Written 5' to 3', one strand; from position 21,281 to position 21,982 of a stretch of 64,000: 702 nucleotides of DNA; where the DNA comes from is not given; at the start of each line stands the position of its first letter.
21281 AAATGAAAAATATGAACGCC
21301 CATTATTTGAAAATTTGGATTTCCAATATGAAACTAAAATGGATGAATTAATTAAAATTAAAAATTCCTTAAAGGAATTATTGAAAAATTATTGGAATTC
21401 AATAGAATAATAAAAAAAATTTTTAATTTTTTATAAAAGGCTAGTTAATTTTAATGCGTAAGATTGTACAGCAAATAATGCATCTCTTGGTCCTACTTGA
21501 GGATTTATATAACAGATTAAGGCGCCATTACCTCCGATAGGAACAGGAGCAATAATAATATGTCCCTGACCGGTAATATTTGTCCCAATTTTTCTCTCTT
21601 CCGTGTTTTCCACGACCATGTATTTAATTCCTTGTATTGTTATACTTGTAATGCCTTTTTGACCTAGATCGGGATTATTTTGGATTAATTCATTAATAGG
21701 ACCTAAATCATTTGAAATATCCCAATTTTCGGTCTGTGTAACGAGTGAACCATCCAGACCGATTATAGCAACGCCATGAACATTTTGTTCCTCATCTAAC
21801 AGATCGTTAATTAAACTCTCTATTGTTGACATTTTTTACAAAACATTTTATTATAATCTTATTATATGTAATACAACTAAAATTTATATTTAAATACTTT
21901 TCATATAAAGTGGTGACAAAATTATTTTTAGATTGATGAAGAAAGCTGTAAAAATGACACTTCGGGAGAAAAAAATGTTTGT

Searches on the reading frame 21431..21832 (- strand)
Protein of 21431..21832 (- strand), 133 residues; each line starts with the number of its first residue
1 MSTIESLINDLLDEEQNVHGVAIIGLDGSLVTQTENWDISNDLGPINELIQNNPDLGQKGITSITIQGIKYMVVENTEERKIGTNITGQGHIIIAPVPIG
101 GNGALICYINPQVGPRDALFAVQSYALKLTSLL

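Call 59: search_protein_families(library=pfam, proteins=[window:21431-21832:-], max_evalue=0.01)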
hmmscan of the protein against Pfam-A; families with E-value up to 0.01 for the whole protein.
window:21431-21832:- (133 aa): 1 family
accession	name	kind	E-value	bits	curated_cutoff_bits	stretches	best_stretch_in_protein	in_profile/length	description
PF00235.25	Profilin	-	2.4e-07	31.4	25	1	5-95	4-91/127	Profilin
